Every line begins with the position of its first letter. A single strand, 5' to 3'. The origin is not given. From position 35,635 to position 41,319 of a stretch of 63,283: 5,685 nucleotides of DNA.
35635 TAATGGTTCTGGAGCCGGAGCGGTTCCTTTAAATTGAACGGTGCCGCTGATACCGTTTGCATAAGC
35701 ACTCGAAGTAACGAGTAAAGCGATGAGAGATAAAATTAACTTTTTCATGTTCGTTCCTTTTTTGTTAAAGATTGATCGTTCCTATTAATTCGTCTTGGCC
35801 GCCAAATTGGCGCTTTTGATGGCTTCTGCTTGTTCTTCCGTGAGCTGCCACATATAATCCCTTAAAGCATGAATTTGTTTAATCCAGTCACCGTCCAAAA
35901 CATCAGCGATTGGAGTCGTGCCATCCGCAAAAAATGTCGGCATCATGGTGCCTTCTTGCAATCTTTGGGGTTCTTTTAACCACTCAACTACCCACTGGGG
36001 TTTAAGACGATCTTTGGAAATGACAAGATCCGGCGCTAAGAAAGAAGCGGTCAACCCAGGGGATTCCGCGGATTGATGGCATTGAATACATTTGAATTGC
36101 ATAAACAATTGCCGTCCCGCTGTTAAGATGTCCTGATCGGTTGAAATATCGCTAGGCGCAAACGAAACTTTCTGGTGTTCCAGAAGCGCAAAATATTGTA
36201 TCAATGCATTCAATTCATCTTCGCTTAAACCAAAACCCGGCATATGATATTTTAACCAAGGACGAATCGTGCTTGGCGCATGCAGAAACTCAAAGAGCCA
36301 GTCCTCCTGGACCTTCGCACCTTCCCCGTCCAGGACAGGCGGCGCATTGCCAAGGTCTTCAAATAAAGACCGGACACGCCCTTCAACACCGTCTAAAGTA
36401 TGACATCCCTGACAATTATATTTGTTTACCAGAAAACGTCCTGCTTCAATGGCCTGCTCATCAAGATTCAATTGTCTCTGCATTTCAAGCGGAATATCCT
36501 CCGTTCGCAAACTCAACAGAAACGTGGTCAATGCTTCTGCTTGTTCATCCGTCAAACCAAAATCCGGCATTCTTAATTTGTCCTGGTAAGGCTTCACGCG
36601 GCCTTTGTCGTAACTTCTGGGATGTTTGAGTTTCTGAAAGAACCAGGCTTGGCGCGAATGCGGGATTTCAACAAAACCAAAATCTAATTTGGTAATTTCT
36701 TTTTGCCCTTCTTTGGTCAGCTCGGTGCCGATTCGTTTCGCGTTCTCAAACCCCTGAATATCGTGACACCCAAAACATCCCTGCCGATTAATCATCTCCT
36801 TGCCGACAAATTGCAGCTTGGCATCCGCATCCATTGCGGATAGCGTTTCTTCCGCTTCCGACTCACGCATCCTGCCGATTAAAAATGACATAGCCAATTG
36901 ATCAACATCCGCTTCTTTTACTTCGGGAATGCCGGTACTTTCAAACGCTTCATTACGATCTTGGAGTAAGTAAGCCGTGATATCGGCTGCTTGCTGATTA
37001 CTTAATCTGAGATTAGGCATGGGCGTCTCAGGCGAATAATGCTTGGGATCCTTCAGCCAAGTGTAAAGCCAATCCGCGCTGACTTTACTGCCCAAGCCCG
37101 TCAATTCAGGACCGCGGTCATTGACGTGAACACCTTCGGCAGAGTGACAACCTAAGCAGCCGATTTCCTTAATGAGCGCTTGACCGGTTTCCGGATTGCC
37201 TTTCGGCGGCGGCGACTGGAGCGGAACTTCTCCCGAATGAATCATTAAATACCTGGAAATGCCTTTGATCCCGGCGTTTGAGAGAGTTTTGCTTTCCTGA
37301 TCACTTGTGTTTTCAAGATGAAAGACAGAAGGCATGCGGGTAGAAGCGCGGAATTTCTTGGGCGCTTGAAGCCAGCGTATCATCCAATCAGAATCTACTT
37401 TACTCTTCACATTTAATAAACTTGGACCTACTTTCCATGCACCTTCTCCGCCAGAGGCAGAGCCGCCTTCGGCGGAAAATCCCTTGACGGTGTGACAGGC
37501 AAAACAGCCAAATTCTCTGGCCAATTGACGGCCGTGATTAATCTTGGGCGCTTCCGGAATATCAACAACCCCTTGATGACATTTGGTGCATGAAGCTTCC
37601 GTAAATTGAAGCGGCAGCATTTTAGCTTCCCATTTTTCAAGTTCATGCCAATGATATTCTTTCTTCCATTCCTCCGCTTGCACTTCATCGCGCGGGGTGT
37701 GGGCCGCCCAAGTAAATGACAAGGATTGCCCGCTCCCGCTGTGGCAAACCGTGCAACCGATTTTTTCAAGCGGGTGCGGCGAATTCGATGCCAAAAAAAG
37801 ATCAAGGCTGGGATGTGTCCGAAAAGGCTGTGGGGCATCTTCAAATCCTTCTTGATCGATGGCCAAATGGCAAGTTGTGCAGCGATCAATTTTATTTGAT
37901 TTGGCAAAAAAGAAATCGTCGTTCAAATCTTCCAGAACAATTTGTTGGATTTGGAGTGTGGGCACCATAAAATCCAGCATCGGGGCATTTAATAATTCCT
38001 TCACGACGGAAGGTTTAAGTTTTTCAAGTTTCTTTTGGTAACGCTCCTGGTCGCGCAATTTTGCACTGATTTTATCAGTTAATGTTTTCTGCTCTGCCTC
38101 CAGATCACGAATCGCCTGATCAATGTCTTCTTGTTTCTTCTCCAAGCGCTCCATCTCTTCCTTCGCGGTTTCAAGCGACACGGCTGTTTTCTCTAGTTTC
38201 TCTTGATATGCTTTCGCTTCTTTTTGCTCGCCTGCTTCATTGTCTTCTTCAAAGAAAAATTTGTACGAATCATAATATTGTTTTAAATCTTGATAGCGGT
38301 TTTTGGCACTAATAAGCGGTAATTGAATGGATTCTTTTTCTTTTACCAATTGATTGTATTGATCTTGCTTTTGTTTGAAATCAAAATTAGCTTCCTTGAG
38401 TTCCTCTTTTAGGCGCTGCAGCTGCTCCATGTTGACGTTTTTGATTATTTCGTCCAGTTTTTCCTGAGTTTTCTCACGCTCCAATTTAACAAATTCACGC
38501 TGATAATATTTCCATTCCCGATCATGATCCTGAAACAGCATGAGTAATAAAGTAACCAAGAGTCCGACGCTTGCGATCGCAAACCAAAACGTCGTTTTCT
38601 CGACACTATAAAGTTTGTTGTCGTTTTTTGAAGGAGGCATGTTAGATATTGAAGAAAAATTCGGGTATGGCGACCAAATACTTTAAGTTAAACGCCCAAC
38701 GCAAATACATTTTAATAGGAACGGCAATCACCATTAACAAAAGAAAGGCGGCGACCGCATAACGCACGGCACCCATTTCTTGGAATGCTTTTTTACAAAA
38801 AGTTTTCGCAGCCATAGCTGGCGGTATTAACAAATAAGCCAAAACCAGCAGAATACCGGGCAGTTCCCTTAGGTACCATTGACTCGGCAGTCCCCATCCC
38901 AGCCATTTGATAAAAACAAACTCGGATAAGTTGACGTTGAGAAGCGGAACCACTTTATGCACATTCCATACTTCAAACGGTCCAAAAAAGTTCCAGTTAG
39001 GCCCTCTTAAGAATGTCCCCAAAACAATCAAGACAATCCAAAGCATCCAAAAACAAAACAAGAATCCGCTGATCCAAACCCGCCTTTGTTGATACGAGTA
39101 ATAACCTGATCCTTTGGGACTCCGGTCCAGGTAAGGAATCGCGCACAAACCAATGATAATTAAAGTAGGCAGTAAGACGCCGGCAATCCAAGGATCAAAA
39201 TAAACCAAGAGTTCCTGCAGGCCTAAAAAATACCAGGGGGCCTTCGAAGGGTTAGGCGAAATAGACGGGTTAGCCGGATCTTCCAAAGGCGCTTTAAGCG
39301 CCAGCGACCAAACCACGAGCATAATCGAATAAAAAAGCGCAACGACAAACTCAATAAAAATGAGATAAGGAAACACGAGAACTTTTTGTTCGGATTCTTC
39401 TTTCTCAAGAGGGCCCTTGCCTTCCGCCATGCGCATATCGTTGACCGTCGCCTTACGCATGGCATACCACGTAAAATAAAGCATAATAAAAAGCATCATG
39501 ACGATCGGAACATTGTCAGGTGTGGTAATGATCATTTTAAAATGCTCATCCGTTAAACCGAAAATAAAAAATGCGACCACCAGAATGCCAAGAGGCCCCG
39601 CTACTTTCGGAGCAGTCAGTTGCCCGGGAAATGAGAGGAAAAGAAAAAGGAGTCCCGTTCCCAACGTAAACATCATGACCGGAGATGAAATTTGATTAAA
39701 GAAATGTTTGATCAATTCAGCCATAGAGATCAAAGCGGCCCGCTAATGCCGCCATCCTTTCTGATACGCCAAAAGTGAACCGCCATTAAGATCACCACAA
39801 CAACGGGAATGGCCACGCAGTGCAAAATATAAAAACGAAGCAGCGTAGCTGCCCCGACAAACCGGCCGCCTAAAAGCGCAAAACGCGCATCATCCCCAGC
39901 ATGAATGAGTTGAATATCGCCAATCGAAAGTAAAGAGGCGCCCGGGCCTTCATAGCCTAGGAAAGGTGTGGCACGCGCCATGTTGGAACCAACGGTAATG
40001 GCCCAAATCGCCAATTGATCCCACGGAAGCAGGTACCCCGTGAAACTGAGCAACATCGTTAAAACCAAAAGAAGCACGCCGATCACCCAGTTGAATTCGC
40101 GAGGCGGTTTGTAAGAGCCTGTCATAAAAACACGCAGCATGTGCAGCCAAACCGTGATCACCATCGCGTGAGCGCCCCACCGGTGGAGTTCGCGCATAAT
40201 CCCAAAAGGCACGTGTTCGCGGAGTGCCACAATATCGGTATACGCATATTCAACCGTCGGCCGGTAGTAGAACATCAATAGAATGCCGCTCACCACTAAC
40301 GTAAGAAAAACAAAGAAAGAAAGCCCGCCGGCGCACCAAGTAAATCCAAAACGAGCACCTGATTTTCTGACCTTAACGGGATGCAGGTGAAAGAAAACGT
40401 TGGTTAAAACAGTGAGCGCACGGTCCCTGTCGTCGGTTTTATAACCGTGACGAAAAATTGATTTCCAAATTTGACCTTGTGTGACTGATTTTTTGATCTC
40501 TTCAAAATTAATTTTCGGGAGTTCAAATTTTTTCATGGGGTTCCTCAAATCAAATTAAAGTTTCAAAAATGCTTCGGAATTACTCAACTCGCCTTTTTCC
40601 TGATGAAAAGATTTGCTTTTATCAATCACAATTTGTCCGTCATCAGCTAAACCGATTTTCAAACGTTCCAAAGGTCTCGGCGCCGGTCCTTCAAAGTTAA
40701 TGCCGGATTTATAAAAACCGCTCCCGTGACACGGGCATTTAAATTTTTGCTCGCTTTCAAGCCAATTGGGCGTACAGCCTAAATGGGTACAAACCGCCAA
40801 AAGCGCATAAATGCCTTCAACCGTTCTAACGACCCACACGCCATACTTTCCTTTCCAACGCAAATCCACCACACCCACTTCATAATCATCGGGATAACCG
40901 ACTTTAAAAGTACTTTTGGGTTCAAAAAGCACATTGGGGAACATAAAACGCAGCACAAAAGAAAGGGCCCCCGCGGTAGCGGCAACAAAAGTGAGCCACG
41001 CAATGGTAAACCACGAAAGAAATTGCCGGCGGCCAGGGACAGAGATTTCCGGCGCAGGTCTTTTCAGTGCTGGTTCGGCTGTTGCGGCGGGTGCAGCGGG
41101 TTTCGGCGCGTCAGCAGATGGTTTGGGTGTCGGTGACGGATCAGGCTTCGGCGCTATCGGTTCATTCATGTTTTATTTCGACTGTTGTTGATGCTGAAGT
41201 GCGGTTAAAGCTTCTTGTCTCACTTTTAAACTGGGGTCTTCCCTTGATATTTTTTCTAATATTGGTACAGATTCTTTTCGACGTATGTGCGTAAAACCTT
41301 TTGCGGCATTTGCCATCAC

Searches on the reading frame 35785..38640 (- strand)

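Call 11: search_protein_families(library=pfam, proteins=[window:35785-38640:-], max_evalue=0.001)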
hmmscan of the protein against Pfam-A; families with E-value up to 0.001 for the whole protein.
window:35785-38640:- (951 aa): 6 families
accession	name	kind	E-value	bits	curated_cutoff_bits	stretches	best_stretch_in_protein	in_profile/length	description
PF00034.26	Cytochrom_C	-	3.6e-35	121.6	21.3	2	484-560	2-88/90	Cytochrome c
PF13442.11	Cytochrome_CBB3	-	1.3e-20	73.9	27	1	730-816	2-67/68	Cytochrome C oxidase, cbb3-type, subunit III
PF14522.11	Cytochrome_C7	-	1.1e-07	32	24.8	0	329-383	43-66/67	Cytochrome c7 and related cytochrome c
PF02433.20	FixO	-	2.4e-07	30.9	29.6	1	509-573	102-164/219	Cytochrome C oxidase, mono-heme subunit/FixO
PF14537.11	Cytochrom_c3_2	-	8e-07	29.9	25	0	345-385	23-66/79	Cytochrome c3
PF22113.1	Mtrc-MtrF_II-IV_dom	-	3.4e-05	23.9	30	0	289-386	77-166/176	Outer membrane cytochrome MtrC/MtrF-like, domains II/IV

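Call 75: search_protein_families(library=ncbifam, proteins=[window:35785-38640:-], max_evalue=0.001)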
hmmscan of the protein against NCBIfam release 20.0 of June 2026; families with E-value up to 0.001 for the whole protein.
window:35785-38640:- (951 aa): 12 families
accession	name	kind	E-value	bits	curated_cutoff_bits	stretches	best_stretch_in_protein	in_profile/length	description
TIGR04485.1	thiosulf_SoxX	equivalog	2.5e-30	105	61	2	495-560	5-77/78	sulfur oxidation c-type cytochrome SoxX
NF040971.1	cytc_ExtS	equivalog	4e-13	49.2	100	0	835-903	74-133/262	selenite/tellurite reduction operon c-type cytochrome lipoprotein ExtS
NF011054.0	PRK14486.1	equivalog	4.7e-13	49.3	447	0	509-572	103-161/294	putative bifunctional cbb3-type cytochrome c oxidase subunit II/cytochrome c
NF011055.0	PRK14487.1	subfamily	6.3e-12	45.4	218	1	510-573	109-170/212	cbb3-type cytochrome c oxidase subunit II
TIGR00781.1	ccoO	equivalog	2.2e-09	37.3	200.65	0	509-578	102-169/232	cytochrome-c oxidase, cbb3-type subunit II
NF011053.0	PRK14485.1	subfamily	2e-08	32.9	1080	0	509-574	591-654/716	putative bifunctional cbb3-type cytochrome c oxidase subunit I/II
NF045773.1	cytochro_C550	exception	5.5e-07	29.5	125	0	487-559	53-117/118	cytochrome c550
NF045487.1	ASRP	equivalog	1.8e-06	26.9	300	1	70-265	126-314/593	archaea-specific SMC-related protein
NF045774.1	cytochro_C551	exception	0.00017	21.5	118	0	490-560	45-108/110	cytochrome c551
NF049874.1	PdsA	exception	0.00018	21.4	330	0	804-858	89-138/198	periplasmic diheme shuttle PdsA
TIGR02168.1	SMC_prok_B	equivalog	0.00038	18.3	567.35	1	30-210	228-407/1181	chromosome segregation protein SMC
TIGR02603.1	CxxCH_TIGR02603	domain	0.00045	20.2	68.15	0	481-533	1-51/134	putative heme-binding domain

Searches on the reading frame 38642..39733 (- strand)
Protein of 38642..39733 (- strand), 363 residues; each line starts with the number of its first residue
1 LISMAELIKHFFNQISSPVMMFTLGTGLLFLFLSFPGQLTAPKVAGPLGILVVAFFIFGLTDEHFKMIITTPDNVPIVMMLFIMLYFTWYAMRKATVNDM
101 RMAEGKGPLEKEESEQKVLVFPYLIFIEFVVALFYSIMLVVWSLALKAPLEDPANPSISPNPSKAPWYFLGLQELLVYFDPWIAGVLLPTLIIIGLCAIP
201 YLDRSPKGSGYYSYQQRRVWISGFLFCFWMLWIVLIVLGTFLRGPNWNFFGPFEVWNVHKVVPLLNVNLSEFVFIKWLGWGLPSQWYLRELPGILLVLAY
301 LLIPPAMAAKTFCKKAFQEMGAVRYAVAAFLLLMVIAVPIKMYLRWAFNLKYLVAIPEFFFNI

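Call 11: search_protein_families(library=pfam, proteins=[window:38642-39733:-], max_evalue=0.001)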
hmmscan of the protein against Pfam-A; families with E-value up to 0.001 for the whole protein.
window:38642-39733:- (363 aa): 1 family
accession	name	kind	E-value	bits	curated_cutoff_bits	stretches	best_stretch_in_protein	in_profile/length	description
PF00032.22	Cytochrom_B_C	-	5.1e-07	30.3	20.7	1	153-233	1-80/102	Cytochrome b(C-terminal)/b6/petD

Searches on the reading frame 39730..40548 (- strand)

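Call 11: search_protein_families(library=pfam, proteins=[window:39730-40548:-], max_evalue=0.001)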
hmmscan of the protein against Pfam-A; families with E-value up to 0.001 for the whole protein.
window:39730-40548:- (272 aa): 3 families
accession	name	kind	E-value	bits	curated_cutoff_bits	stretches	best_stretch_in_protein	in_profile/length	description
PF00033.24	Cytochrome_B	-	3.8e-40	138.2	27.2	2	69-199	12-143/189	Cytochrome b/b6/petB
PF13631.11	Cytochrom_B_N_2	-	1.6e-33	116.5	27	2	128-198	2-72/169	Cytochrome b(N-terminal)/b6/petB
PF14358.11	DUF4405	-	3e-06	28.1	26.7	1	76-137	5-62/66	Domain of unknown function (DUF4405)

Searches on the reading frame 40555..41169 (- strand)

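Call 11: search_protein_families(library=pfam, proteins=[window:40555-41169:-], max_evalue=0.001)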
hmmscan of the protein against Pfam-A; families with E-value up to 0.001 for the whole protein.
window:40555-41169:- (204 aa): 1 family
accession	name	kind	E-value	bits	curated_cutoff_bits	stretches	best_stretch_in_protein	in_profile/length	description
PF00355.32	Rieske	-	2.7e-08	34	20.3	1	111-168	26-85/88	Rieske [2Fe-2S] domain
